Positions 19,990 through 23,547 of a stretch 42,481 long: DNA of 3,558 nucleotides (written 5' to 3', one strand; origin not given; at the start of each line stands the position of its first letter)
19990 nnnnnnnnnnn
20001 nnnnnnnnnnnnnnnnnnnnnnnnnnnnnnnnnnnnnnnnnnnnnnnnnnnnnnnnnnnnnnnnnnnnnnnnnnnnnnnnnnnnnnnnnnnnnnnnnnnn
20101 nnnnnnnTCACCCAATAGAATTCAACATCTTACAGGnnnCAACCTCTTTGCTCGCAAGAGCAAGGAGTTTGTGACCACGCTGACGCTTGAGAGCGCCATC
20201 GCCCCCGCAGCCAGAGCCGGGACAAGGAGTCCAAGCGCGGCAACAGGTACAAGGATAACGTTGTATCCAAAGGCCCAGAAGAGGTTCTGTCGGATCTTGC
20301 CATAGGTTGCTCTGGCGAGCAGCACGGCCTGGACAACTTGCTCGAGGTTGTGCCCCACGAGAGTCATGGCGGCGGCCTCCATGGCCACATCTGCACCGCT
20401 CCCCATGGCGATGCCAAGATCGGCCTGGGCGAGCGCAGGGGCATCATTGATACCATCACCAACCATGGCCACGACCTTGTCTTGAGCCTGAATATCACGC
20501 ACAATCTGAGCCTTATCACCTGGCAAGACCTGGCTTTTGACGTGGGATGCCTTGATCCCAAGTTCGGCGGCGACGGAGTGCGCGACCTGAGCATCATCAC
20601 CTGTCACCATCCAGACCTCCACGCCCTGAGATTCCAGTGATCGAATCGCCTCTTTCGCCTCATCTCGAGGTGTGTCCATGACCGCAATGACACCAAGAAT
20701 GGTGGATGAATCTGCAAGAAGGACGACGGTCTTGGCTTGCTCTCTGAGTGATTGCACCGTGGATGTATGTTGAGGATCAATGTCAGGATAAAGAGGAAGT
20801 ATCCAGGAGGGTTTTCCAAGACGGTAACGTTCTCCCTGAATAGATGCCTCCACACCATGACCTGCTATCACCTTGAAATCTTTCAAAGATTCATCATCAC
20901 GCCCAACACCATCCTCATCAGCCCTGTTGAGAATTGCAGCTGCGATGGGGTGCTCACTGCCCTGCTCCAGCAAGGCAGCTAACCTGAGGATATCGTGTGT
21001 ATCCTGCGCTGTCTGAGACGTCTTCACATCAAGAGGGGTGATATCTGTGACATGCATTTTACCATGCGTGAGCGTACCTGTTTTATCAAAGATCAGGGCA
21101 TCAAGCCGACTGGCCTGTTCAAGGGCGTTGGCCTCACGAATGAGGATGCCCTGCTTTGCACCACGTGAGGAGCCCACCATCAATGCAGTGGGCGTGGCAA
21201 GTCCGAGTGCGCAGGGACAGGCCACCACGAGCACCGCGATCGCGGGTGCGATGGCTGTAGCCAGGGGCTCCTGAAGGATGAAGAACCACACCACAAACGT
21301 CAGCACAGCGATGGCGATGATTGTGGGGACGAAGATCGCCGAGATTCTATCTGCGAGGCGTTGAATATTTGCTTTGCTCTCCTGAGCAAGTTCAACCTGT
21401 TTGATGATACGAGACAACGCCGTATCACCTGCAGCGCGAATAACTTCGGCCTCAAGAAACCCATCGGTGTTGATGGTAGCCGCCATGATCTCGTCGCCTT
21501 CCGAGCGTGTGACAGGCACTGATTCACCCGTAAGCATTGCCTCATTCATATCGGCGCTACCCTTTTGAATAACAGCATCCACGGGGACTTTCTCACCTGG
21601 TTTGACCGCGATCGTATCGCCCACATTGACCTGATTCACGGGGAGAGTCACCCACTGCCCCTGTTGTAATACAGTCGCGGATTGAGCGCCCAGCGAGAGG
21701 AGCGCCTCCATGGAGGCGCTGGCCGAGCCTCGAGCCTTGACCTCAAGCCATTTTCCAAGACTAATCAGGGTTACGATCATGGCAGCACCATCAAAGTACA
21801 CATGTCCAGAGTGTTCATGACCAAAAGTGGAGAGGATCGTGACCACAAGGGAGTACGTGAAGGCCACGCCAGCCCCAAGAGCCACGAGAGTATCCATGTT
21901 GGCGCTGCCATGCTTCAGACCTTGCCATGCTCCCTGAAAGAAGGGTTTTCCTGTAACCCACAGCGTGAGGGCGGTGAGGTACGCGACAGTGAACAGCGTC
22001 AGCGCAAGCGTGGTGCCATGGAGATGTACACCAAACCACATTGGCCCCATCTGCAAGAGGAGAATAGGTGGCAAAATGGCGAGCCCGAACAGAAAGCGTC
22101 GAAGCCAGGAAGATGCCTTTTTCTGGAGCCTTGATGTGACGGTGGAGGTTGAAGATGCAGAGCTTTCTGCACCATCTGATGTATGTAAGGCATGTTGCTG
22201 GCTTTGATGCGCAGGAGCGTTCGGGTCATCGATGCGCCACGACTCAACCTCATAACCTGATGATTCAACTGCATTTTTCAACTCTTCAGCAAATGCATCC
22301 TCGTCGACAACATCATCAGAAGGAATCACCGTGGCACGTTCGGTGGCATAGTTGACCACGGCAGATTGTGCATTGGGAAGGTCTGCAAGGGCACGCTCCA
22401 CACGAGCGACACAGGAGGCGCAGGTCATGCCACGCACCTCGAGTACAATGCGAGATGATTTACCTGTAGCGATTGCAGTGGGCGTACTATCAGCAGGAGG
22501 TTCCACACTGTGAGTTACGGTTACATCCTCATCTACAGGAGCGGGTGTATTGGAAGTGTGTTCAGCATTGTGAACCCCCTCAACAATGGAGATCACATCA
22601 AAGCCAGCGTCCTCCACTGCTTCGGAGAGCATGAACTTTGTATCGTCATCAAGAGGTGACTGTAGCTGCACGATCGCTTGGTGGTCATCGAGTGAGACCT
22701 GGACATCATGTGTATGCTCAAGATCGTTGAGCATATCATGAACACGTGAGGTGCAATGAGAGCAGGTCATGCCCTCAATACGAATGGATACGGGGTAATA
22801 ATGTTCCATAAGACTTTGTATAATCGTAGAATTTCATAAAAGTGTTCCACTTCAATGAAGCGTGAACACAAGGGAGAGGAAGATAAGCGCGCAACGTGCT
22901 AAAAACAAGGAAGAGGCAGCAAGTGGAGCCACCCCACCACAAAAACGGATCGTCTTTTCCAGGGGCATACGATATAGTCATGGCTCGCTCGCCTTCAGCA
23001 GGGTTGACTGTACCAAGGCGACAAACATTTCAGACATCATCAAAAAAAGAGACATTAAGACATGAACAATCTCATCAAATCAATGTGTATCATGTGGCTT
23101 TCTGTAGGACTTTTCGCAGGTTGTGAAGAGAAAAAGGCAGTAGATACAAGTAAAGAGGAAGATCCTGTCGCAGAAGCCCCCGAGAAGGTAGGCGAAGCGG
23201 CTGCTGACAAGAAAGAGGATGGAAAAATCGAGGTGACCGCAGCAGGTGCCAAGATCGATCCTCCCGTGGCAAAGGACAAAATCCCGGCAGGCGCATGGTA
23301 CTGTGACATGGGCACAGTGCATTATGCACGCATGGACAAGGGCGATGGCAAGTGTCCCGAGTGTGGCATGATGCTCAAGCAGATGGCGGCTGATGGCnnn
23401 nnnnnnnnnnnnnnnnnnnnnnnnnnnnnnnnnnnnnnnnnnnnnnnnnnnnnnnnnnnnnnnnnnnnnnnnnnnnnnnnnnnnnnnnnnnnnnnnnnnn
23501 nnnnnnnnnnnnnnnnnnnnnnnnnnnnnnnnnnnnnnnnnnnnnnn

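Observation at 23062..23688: Lipoprotein combining a heavy-metal-binding domain with a metallothionein-like Cys/His tail, divergent from copA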

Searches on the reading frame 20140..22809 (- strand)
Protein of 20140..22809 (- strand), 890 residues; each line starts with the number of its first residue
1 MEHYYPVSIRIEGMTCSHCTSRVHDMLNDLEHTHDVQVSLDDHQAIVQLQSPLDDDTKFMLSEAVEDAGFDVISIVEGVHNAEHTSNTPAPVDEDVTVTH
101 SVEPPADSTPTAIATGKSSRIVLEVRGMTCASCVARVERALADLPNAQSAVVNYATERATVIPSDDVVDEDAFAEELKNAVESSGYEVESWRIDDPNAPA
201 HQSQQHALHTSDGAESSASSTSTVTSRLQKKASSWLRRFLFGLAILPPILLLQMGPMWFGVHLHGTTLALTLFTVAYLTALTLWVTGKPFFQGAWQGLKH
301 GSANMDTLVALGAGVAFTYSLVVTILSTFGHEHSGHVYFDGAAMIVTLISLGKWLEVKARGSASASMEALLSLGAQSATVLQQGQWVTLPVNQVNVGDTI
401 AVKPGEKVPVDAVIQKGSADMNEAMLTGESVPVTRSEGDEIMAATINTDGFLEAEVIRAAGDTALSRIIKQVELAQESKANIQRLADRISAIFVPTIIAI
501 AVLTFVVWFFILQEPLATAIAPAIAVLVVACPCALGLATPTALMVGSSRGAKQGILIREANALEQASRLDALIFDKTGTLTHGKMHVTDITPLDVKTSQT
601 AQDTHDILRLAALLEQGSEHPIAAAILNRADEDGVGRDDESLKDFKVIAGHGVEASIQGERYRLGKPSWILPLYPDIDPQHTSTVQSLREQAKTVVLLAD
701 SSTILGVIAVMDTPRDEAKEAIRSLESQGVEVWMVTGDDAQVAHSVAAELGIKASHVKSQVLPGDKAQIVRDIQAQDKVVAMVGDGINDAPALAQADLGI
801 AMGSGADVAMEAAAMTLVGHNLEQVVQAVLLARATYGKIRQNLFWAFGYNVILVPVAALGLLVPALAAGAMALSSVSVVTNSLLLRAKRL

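Call 3: search_protein_families(library=pfam, proteins=[window:20140-22809:-], max_evalue=1)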
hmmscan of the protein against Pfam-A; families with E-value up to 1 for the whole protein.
window:20140-22809:- (890 aa): 9 families
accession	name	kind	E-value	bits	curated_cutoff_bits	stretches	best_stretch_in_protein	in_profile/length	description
PF00122.25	E1-E2_ATPase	-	4.4e-57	193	28.1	1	374-553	3-181/181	E1-E2 ATPase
PF00702.32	Hydrolase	-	8.7e-34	118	26.4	1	570-797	2-191/191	haloacid dehalogenase-like hydrolase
PF00403.32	HMA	-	5e-25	88.1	24.8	2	123-187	2-62/62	Heavy-metal-associated domain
PF08282.18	Hydrolase_3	-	3e-08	34.1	20.9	2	771-821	197-247/255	haloacid dehalogenase-like hydrolase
PF12710.13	HAD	-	0.00043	21.2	27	1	715-793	87-188/189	haloacid dehalogenase-like hydrolase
PF13344.12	Hydrolase_6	-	0.00079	19.9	27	1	705-789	6-93/101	Haloacid dehalogenase-like hydrolase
PF01206.22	TusA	-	0.0039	17.4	28.6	1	122-189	2-55/70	Sulfurtransferase TusA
PF20024.5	DUF6432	-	0.056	14.1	29.6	1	122-176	31-84/97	Family of unknown function (DUF6432)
PF22798.2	DUF5817_CT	-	0.28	11.5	29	0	619-638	11-30/54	DUF5817, C-terminal domain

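Call 4: search_protein_families(library=ncbifam, proteins=[window:20140-22809:-], max_evalue=1)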
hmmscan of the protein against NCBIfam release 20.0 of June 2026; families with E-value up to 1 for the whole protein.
window:20140-22809:- (890 aa): 46 families (the best 25 are shown)
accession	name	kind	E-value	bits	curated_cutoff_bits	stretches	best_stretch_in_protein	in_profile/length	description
TIGR01525.1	ATPase-IB_hvy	subfamily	5.1e-185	616.5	346.25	1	305-885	1-560/560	heavy metal translocating P-type ATPase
NF007952.0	PRK10671.1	equivalog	9.5e-177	589.7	1316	1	9-885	7-832/838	copper-exporting P-type ATPase CopA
TIGR01511.1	ATPase-IB1_Cu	subfamily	7.8e-172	572.9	397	1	287-886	2-542/542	copper-translocating P-type ATPase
NF008262.1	PRK11033.1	equivalog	1.5e-135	453.4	1005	3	341-884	197-726/731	zinc/cadmium/mercury/lead-transporting ATPase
NF033775.1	P_type_ZntA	exception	1e-124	417.5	1240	3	341-887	202-730/732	Zn(II)/Cd(II)/Pb(II) translocating P-type ATPase ZntA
TIGR01512.1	ATPase-IB2_Cd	subfamily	1.3e-119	400.2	313.5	2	341-637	20-290/494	cadmium family heavy metal-translocating P-type ATPase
TIGR01494.1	ATPase_P-type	subfamily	1.6e-96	323.6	62.3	1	344-873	1-476/478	HAD-IC family P-type ATPase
TIGR01647.1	ATPase-IIIA_H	equivalog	1.5e-66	225.1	615.5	2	342-766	58-495/755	plasma-membrane proton-efflux P-type ATPase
TIGR01497.1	kdpB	equivalog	3.5e-47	160.9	527.9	1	319-829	44-560/675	potassium-transporting ATPase subunit KdpB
TIGR01116.1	ATPase-IIA1_Ca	equivalog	4.9e-46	157.2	703.4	2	671-851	420-617/799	calcium-translocating P-type ATPase, SERCA-type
NF010609.0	PRK14010.1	equivalog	2.2e-43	148.4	1323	2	685-834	413-560/673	K(+)-transporting ATPase subunit B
TIGR01522.1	ATPase-IIA2_Ca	equivalog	1.4e-41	142.2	798.3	3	761-847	571-658/854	calcium-transporting P-type ATPase, PMR1-type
TIGR01517.1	ATPase-IIB_Ca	equivalog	4.4e-41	141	507.05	2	322-593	102-384/882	calcium-translocating P-type ATPase, PMCA-type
TIGR01657.1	P-ATPase-V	hypoth_equivalog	2e-36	124.9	618.25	4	342-435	196-290/1055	ATP13A2 family polyamine export P-type ATPase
TIGR01106.1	ATPase-IIC_X-K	subfamily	1.2e-35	122.7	946.1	3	342-591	108-366/997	Na,H/K antiporter P-type ATPase subunit alpha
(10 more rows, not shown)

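Call 67: list_cluster_members(proteins=[P0001, window:20140-22809:-, P0006])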
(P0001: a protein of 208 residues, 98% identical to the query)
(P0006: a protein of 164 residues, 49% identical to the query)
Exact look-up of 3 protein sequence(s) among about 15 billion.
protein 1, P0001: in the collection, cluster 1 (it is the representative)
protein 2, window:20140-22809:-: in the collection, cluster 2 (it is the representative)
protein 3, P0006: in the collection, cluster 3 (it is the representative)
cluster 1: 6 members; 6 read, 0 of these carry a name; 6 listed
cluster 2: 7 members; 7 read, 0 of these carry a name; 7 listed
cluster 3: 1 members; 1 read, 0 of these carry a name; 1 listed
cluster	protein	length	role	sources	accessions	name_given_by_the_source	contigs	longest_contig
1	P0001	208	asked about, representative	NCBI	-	-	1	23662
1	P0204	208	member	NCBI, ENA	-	-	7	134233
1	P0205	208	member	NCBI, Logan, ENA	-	-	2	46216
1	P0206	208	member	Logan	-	-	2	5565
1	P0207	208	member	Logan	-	-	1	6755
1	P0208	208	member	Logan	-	-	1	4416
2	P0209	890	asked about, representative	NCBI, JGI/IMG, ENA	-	-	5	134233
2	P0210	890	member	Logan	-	-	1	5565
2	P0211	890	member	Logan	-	-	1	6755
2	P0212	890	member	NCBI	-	-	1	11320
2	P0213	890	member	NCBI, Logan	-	-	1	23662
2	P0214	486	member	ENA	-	-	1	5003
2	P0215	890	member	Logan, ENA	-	-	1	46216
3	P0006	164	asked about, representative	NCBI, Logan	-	-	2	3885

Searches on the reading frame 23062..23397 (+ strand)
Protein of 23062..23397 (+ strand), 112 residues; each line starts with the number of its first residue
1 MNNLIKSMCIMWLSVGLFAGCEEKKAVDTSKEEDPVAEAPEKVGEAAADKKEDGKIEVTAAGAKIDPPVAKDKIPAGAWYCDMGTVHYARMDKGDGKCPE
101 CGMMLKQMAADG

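Call 5: search_protein_families(library=pfam, proteins=[window:23062-23397:+], max_evalue=10)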
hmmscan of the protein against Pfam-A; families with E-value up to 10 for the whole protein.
seq(112 aa): 2 families
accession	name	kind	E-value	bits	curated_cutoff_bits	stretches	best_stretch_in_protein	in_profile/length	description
PF11625.14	DUF3253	-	0.1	13.3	22.1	1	40-68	42-70/81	Protein of unknown function (DUF3253)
PF19335.5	HMBD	-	4.6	7.7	23.6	0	95-106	15-26/28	Heavy metal binding domain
